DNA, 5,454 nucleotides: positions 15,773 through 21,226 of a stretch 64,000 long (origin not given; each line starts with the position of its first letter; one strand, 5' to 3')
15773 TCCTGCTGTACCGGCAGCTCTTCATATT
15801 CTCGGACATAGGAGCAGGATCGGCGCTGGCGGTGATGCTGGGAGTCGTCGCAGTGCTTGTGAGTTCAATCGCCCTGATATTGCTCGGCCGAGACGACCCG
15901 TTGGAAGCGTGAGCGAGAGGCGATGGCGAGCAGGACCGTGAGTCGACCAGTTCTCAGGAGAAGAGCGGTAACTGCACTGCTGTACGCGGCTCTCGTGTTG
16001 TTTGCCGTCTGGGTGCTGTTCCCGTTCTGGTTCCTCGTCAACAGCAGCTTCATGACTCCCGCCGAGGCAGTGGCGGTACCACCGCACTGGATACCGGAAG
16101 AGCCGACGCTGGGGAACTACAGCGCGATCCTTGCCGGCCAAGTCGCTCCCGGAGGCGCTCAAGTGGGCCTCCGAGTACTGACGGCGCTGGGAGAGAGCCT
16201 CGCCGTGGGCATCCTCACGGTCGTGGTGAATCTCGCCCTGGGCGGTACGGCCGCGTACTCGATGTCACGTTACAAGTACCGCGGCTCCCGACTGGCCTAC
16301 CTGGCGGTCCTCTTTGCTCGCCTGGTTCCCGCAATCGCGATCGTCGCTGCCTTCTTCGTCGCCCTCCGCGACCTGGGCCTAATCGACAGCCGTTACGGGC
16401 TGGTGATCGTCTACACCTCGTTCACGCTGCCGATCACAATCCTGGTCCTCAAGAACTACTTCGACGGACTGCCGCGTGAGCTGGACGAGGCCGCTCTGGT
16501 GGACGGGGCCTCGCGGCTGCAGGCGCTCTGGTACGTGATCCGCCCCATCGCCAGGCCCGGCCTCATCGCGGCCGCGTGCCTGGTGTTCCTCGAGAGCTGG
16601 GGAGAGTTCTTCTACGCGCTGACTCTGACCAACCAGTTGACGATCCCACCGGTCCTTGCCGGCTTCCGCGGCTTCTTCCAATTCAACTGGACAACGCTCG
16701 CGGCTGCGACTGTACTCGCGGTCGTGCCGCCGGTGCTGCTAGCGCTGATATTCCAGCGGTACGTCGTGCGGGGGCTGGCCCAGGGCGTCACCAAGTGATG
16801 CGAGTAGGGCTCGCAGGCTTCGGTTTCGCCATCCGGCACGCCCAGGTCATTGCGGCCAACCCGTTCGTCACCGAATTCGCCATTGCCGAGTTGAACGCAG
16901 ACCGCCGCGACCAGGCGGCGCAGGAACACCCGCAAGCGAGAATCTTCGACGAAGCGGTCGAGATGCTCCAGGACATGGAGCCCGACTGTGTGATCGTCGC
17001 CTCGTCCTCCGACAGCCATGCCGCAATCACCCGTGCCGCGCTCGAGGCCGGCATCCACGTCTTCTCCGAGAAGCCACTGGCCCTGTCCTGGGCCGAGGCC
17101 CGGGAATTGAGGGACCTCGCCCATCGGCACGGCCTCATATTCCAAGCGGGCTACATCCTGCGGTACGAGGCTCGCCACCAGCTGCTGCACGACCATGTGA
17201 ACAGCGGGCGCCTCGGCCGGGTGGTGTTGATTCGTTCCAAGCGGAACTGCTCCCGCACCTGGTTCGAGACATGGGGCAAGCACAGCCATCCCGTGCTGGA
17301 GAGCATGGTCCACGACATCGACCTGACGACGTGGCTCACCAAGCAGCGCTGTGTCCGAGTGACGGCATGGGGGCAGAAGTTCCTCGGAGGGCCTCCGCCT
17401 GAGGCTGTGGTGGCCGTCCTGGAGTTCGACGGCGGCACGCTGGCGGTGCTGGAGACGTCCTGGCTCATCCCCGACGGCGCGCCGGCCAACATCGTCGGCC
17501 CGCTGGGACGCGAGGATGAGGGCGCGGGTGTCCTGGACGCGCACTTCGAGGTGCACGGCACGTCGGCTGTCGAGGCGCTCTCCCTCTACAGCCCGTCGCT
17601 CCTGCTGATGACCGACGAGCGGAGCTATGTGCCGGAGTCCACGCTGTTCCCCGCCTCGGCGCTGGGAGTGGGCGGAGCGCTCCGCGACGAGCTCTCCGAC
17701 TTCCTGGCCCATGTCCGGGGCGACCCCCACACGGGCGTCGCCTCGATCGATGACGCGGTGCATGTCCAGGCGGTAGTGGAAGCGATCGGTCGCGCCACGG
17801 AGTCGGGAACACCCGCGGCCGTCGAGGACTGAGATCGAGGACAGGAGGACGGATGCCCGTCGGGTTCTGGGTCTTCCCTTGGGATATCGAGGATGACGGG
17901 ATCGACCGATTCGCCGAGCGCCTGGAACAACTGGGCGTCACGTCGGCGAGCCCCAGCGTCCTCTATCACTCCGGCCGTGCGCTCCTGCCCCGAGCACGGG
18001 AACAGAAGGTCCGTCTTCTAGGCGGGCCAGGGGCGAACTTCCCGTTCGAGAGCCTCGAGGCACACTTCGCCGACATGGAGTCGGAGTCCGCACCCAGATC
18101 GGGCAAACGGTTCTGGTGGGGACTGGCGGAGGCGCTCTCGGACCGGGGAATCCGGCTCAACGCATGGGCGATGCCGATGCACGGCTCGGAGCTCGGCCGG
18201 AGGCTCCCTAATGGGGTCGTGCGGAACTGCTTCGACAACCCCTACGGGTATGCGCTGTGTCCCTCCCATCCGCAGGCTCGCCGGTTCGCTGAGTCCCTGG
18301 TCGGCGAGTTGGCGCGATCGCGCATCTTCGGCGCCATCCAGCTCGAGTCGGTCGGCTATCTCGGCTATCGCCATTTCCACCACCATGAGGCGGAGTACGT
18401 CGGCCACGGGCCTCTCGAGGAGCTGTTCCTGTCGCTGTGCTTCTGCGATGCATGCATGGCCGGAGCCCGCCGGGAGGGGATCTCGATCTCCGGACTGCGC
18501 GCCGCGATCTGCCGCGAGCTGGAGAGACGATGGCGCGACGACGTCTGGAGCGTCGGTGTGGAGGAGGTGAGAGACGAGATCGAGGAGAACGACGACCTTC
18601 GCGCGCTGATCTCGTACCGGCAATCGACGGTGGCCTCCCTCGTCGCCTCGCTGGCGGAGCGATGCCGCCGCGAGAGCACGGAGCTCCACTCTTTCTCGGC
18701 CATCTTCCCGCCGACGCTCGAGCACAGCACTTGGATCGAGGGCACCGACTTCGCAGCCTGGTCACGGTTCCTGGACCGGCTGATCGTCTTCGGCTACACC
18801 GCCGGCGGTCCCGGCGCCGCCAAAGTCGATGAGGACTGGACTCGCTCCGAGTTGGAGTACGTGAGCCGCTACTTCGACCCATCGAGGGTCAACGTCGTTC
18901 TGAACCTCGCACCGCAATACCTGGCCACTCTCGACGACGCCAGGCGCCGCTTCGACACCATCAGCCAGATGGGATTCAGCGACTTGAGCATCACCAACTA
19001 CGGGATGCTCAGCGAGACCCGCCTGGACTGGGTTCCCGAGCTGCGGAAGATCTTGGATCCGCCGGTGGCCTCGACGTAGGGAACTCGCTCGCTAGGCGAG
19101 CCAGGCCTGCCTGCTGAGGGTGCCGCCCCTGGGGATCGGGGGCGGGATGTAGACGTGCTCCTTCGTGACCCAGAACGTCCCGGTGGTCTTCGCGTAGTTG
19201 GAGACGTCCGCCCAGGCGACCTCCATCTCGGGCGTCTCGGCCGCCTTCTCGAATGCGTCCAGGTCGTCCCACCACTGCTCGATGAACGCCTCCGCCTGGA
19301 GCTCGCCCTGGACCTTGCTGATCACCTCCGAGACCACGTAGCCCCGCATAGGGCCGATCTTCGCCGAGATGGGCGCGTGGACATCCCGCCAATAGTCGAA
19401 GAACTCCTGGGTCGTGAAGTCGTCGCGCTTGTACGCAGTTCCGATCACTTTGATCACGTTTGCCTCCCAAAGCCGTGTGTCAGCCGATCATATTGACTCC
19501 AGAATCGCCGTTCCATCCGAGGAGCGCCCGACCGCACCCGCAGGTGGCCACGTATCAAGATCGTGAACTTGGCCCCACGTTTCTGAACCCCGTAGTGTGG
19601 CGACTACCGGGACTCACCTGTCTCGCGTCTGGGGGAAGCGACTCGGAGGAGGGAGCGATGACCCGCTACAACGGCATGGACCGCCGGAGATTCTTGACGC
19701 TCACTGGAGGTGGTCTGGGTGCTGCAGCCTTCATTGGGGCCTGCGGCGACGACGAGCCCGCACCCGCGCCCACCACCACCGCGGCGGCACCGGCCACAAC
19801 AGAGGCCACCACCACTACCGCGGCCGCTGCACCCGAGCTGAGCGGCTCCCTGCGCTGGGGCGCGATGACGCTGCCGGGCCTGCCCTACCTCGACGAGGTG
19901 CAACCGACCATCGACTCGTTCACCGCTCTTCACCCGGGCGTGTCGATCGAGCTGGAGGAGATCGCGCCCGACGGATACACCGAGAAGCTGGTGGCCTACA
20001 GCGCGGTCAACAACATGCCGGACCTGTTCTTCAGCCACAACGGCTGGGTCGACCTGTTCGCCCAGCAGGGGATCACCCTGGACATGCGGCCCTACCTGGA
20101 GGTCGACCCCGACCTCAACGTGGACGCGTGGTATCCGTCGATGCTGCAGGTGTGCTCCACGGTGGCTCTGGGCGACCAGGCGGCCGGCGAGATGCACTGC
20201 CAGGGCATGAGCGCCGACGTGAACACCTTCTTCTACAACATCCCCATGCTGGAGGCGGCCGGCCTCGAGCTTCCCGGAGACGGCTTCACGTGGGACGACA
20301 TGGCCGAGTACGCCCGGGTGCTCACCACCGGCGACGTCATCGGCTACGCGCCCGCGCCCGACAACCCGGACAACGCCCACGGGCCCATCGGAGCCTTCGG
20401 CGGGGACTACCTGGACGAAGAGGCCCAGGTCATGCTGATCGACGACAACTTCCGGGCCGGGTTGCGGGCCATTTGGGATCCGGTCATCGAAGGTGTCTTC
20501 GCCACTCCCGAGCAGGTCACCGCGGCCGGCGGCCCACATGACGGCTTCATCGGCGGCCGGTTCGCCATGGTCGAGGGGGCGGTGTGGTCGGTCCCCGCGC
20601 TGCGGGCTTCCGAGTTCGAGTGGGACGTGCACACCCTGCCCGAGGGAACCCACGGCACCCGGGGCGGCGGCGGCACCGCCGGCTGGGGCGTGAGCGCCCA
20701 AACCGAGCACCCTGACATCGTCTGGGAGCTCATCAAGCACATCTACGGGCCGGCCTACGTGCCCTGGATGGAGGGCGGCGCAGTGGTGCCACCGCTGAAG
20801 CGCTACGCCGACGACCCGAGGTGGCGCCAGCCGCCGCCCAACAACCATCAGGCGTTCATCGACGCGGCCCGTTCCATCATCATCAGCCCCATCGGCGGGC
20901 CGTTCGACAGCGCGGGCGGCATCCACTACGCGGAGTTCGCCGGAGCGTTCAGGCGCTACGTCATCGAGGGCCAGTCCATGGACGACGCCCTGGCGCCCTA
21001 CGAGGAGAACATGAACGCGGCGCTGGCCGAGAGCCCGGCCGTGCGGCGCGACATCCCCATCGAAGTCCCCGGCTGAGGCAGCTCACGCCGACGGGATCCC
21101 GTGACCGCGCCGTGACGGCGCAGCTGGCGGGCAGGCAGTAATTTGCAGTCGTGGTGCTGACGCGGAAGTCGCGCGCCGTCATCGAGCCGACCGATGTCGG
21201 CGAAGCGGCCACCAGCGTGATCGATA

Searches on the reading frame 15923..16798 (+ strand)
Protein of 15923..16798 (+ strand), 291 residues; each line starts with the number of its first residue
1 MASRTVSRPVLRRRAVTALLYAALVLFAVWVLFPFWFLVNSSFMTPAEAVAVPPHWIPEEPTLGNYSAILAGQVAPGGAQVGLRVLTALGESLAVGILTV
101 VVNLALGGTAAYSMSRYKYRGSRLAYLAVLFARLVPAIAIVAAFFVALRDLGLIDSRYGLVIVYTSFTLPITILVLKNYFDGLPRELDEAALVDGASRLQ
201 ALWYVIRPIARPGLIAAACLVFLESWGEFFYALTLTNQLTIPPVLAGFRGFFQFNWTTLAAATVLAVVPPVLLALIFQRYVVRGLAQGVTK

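Call 6: search_protein_families(library=pfam, proteins=[window:15923-16798:+], max_evalue=0.01)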
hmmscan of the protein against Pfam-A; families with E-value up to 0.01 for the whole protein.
window:15923-16798:+ (291 aa): 1 family
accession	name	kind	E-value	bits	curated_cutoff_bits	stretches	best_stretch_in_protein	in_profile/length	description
PF00528.27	BPD_transp_1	-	1.9e-19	70.6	26.4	1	106-285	4-182/184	Binding-protein-dependent transport system inner membrane component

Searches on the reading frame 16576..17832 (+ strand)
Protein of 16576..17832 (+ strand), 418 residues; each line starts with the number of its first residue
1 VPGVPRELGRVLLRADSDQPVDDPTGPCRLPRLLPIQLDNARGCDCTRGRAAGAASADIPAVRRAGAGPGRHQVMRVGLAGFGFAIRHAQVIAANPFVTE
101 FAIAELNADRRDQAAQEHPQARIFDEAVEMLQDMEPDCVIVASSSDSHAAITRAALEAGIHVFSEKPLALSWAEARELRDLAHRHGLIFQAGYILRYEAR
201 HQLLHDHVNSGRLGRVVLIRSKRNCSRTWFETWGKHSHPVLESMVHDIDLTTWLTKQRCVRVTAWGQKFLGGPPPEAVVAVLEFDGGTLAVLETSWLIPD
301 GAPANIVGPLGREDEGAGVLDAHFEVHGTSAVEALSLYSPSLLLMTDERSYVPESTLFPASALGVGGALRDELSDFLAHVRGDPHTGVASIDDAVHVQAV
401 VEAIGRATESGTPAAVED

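Call 49: search_protein_families(library=pfam, proteins=[window:16576-17832:+], max_evalue=0.001)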
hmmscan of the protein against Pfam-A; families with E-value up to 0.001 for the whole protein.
window:16576-17832:+ (418 aa): 4 families
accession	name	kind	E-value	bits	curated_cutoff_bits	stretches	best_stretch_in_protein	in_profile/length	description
PF01408.29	GFO_IDH_MocA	-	6e-22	79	24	1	75-193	1-120/120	Oxidoreductase family, NAD-binding Rossmann fold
PF22725.1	GFO_IDH_MocA_C3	-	1.3e-15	57.9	27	1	202-330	2-120/124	GFO/IDH/MocA C-terminal domain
PF02894.22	GFO_IDH_MocA_C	-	2.2e-10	41.1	22.9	1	208-415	4-217/218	Oxidoreductase family, C-terminal alpha/beta domain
PF03447.22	NAD_binding_3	-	0.00031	21.9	24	1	110-187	33-111/116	Homoserine dehydrogenase, NAD binding domain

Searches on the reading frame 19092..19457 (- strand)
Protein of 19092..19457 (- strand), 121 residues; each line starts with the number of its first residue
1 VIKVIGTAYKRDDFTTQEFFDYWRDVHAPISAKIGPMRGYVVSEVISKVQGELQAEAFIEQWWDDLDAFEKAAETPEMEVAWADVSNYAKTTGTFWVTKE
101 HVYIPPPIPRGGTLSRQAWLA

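Call 6: search_protein_families(library=pfam, proteins=[window:19092-19457:-], max_evalue=0.01)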
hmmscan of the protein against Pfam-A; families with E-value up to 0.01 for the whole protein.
window:19092-19457:- (121 aa): 1 family
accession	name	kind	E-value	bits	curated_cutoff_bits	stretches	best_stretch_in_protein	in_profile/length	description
PF07110.17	EthD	-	1.8e-08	35.9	22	1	12-89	2-93/96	EthD domain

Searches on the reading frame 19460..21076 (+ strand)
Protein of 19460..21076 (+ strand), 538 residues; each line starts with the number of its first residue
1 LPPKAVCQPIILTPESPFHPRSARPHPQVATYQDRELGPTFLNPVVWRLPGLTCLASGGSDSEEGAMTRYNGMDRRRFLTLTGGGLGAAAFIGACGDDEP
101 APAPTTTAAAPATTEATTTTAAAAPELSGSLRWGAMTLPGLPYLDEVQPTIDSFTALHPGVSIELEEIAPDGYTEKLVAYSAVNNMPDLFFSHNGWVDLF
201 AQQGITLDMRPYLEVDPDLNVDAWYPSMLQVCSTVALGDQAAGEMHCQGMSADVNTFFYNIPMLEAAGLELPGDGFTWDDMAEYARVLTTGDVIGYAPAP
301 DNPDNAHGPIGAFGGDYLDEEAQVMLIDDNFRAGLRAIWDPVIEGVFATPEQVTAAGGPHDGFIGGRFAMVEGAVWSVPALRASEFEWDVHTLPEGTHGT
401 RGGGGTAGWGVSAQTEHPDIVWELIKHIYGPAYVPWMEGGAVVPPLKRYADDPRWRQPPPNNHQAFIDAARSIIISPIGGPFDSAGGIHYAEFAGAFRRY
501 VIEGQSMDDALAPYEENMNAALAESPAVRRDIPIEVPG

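Call 6: search_protein_families(library=pfam, proteins=[window:19460-21076:+], max_evalue=0.01)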
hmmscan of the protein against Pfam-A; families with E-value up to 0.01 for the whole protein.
window:19460-21076:+ (538 aa): 2 families
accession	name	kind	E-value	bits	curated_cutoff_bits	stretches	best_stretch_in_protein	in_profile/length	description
PF01547.30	SBP_bac_1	-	2e-20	74.5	26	1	150-433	16-305/307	Bacterial extracellular solute-binding protein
PF13416.11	SBP_bac_8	-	1.4e-16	61.6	27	1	151-458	3-274/279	Bacterial extracellular solute-binding protein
